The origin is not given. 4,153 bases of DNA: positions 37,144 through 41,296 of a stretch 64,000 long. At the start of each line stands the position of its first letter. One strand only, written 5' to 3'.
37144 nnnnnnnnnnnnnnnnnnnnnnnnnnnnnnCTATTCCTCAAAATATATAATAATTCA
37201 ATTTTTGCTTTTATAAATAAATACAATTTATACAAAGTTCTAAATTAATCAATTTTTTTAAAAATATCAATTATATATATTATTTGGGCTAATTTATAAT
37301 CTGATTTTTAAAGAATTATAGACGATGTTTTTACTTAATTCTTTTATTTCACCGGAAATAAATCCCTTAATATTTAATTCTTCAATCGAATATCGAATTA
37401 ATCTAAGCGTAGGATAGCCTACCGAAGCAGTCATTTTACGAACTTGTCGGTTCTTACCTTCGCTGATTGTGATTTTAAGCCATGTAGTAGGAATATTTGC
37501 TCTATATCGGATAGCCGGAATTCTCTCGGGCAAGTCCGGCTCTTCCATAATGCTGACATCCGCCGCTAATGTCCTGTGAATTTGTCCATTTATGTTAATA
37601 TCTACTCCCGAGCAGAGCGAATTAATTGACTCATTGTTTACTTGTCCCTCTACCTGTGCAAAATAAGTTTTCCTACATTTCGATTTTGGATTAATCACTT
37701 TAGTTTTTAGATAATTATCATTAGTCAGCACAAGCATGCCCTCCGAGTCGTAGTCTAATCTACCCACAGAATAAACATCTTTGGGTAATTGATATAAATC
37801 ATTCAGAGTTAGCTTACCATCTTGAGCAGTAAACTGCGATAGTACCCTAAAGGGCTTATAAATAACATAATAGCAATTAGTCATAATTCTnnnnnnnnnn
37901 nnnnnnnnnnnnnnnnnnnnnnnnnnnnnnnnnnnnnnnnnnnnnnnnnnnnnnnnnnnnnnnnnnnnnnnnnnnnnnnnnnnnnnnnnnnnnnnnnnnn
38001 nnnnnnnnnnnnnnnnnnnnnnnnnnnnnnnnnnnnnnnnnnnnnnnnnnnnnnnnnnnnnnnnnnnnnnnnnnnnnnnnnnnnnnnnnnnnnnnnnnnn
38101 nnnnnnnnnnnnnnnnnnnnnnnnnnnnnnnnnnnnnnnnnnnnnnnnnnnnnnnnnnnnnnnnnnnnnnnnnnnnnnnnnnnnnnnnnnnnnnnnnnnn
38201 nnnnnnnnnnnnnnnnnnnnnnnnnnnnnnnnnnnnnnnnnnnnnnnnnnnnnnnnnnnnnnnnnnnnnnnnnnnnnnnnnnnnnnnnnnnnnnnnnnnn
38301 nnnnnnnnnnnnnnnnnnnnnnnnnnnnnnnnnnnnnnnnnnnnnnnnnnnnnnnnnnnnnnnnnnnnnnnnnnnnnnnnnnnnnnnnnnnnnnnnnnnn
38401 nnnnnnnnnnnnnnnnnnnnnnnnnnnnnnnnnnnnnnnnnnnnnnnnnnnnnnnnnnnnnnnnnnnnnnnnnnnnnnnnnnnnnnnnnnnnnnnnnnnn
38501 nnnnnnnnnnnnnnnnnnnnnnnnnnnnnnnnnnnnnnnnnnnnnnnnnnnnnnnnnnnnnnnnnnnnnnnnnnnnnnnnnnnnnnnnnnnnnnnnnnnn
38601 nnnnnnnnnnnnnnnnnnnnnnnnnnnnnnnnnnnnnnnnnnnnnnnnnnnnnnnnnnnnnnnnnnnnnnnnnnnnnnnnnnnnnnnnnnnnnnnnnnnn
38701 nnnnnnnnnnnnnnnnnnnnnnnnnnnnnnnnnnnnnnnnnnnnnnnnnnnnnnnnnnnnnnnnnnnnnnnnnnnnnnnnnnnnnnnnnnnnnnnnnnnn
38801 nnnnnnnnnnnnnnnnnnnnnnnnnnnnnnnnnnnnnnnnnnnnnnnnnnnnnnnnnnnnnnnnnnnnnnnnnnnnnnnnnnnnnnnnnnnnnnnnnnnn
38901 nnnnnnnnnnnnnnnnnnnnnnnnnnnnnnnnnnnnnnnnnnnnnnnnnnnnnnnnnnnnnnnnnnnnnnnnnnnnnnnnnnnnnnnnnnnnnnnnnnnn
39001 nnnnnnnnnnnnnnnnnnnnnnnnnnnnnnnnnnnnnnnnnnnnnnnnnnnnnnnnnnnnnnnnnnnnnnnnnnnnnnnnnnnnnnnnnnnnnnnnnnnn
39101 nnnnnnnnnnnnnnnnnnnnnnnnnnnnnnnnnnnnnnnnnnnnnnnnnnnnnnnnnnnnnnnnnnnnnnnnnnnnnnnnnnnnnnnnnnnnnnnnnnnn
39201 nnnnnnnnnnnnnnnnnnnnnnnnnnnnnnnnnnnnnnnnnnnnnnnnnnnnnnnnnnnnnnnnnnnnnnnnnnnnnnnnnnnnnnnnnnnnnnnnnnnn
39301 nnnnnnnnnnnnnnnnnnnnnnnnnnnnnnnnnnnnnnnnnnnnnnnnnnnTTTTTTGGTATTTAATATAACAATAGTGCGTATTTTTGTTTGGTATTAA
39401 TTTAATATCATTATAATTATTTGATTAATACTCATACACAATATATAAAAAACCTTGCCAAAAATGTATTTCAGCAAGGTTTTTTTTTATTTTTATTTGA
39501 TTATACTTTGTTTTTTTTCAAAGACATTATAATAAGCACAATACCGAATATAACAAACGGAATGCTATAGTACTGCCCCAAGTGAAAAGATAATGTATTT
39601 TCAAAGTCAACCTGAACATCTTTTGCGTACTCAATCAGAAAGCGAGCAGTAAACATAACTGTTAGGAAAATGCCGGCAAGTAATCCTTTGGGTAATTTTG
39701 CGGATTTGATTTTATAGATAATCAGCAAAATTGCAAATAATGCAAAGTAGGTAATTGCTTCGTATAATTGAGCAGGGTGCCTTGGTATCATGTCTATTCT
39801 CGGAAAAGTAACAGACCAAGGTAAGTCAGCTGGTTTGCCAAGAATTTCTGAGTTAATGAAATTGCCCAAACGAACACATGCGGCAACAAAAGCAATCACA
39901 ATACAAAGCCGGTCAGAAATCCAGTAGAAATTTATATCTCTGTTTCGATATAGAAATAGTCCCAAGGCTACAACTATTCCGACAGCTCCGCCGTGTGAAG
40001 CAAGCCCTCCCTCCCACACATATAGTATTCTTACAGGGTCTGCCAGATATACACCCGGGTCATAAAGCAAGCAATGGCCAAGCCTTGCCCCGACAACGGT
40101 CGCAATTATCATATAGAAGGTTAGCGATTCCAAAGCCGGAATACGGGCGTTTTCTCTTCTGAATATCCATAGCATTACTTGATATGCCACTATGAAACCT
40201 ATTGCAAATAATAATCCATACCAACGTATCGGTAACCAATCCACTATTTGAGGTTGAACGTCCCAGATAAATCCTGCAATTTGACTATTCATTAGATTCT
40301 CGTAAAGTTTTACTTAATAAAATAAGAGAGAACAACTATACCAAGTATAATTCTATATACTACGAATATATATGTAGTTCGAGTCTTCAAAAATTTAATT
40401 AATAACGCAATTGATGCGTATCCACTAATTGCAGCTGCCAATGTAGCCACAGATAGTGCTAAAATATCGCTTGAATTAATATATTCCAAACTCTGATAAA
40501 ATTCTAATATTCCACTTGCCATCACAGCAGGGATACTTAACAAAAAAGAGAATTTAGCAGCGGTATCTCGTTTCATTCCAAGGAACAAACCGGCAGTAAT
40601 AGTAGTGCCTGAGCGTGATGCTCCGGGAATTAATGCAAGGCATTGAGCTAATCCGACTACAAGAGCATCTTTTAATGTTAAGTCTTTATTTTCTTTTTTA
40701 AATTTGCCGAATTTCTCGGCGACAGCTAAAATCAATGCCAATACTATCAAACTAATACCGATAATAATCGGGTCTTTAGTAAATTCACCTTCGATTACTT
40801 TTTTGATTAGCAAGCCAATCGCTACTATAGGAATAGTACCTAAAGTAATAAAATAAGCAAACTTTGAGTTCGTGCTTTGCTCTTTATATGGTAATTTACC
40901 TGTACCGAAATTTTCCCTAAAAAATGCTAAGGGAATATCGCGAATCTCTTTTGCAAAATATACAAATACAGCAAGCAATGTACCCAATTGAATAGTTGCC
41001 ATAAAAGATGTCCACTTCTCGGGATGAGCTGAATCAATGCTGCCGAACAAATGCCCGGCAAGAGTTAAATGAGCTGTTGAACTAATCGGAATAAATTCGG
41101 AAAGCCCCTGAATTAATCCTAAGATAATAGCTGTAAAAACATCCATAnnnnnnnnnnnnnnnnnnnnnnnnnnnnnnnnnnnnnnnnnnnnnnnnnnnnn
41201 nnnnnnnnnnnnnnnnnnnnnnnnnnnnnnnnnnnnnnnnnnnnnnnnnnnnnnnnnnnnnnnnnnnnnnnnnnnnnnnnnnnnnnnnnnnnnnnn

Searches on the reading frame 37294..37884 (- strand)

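Call 36: search_protein_families(library=pfam, proteins=[window:37294-37884:-], max_evalue=0.001)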
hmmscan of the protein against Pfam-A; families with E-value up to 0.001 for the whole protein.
window:37294-37884:- (196 aa): 1 family
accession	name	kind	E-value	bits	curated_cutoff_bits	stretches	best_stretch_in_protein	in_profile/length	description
PF00849.27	PseudoU_synth_2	-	4.8e-18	66.3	26.8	1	5-153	2-151/152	RNA pseudouridylate synthase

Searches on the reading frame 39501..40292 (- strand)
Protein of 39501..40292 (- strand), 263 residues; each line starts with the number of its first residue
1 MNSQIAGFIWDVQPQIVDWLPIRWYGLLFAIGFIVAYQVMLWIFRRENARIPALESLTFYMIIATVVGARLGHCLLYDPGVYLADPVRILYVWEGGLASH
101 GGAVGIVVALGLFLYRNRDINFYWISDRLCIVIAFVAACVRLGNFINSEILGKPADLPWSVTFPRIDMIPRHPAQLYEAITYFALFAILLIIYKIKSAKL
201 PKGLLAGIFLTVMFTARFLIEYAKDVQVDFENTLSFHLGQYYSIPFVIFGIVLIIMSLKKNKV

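Call 36: search_protein_families(library=pfam, proteins=[window:39501-40292:-], max_evalue=0.001)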
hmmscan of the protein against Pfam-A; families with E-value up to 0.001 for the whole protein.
window:39501-40292:- (263 aa): 1 family
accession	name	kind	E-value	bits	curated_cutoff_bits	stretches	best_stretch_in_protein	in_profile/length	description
PF01790.23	LGT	-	3.1e-63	213.7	24.9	1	20-256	9-240/240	Prolipoprotein diacylglyceryl transferase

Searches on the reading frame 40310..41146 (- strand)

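Call 36: search_protein_families(library=pfam, proteins=[window:40310-41146:-], max_evalue=0.001)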
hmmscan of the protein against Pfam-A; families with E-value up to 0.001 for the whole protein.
window:40310-41146:- (278 aa): 1 family
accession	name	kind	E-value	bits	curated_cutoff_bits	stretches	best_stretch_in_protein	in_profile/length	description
PF02673.24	BacA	-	3e-80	270.1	33.4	1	6-271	1-257/257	Bacitracin resistance protein BacA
